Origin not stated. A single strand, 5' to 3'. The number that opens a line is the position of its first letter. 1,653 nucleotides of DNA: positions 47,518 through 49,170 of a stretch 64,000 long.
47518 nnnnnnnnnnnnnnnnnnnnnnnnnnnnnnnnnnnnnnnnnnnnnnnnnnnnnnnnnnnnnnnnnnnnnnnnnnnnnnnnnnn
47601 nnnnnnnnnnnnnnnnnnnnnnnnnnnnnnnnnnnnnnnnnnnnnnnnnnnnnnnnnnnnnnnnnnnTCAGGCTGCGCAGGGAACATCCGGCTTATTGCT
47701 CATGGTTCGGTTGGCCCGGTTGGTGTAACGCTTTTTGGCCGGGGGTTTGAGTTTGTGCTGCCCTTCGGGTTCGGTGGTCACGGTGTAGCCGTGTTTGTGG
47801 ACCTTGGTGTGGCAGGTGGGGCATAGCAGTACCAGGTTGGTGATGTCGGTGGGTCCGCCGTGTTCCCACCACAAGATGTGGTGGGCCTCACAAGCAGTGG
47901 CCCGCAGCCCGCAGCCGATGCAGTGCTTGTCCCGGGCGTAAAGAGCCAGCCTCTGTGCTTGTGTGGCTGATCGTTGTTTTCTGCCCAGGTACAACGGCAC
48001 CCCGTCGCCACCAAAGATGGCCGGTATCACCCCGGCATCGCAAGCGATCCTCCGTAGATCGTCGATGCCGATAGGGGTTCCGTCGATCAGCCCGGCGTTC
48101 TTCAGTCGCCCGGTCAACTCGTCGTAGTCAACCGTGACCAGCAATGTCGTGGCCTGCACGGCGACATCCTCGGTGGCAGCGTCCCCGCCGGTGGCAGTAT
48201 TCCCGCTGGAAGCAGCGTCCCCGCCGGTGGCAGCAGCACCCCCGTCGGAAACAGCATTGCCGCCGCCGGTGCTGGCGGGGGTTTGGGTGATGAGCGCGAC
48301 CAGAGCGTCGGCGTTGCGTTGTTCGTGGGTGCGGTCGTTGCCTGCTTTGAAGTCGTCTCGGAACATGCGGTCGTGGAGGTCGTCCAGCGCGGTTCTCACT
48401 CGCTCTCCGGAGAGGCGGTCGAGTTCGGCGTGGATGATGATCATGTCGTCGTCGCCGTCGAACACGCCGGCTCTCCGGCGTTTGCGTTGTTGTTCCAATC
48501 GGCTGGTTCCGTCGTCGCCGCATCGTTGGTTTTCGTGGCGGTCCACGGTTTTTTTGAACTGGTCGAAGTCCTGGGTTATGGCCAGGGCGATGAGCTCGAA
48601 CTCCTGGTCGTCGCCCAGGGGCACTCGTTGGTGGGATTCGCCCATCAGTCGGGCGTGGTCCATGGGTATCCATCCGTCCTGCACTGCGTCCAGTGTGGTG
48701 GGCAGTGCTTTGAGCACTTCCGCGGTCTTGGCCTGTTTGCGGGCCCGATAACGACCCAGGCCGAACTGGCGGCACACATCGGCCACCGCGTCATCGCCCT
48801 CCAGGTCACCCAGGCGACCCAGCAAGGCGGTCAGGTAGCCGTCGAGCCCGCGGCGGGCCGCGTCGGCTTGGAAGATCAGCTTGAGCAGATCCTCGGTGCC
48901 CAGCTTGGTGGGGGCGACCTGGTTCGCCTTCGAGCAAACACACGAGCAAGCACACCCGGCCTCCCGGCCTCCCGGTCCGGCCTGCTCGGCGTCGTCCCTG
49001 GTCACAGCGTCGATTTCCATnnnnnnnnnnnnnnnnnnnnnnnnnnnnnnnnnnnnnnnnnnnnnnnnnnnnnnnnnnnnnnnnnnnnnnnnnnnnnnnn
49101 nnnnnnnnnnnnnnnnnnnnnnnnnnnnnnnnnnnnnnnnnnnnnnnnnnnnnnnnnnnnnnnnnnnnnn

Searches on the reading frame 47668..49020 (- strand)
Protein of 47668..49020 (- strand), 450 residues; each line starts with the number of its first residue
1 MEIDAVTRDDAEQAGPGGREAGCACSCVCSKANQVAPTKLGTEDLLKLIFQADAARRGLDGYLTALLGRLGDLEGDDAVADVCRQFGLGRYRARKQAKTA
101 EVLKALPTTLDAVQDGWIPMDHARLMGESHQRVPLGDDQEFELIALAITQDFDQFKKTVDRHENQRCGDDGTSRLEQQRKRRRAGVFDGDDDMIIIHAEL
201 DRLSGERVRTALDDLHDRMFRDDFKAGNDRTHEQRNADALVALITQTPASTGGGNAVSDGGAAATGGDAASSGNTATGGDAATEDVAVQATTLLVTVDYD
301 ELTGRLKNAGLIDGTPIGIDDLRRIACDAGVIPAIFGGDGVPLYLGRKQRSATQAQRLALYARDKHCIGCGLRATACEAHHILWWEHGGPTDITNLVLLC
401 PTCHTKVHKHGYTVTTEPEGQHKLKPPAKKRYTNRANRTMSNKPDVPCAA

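Call 57: search_protein_families(library=pfam, proteins=[window:47668-49020:-], max_evalue=0.001)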
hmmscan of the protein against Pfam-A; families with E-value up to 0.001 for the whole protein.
window:47668-49020:- (450 aa): 3 families
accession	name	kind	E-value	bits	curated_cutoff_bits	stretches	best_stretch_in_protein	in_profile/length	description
PF02720.22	DUF222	-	1.6e-21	77.4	24.4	1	78-364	39-306/306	Domain of unknown function (DUF222)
PF01844.29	HNH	-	2.5e-10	40.8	21.4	1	367-409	1-46/47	HNH endonuclease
PF13391.12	HNH_2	-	0.00021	21.5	21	1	367-406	1-57/66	HNH endonuclease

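Call 61: find_homologous_proteins(query=window:47668-49020:-, max_evalue=1e-20)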
Query window:47668-49020:- (450 aa): 355 proteins with E <= 1e-20 among 8000 candidates; the best 120 are listed.
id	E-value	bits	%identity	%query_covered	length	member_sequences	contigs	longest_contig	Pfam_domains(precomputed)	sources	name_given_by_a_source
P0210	0.0e+0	1025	100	100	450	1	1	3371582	PF02720.23,PF01844.30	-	-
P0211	1.4e-257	873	85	95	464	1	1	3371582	PF02720.23,PF01844.30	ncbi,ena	-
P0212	2.5e-248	843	88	97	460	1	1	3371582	PF02720.23,PF01844.30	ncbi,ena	-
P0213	5.0e-169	581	62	95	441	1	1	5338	PF02720.23,PF01844.30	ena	-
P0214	9.6e-169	580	67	86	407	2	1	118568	PF02720.23,PF01844.30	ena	-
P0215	1.8e-168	579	62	95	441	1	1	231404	PF02720.23,PF01844.30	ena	-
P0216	3.4e-168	579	61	95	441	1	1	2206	PF02720.23,PF01844.30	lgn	-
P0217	3.8e-168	578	65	95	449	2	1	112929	PF02720.23,PF01844.30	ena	-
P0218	6.0e-168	578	61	95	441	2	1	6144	PF02720.23,PF01844.30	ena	-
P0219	9.8e-168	577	61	97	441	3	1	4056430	PF02720.23,PF01844.30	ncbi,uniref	ncbi:DUF222 domain-containing protein [Candidatus Poriferisocius sp.]|uniref:HNH endonuclease signat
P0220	1.2e-167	577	61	96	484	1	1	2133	PF02720.23,PF01844.30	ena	-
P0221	1.4e-167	577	62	95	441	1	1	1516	PF02720.23,PF01844.30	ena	-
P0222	4.2e-167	575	65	87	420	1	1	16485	PF02720.23,PF01844.30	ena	-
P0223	6.5e-167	574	64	87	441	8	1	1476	PF02720.23,PF01844.30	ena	-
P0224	1.1e-166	574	61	97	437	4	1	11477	PF02720.23,PF01844.30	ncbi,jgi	-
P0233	2.4e-164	566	63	92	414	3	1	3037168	PF02720.23,PF01844.30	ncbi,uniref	ncbi:DUF222 domain-containing protein [Candidatus Poriferisocius sp.]|uniref:HNH endonuclease n=1 Ta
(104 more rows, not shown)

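Call 62: find_encoding_contigs(protein=P0211, flank=10000, max_places=1)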
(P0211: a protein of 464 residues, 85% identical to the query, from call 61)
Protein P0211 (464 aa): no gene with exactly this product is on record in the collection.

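Call 63: find_encoding_contigs(protein=P0233, flank=10000, max_places=3)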
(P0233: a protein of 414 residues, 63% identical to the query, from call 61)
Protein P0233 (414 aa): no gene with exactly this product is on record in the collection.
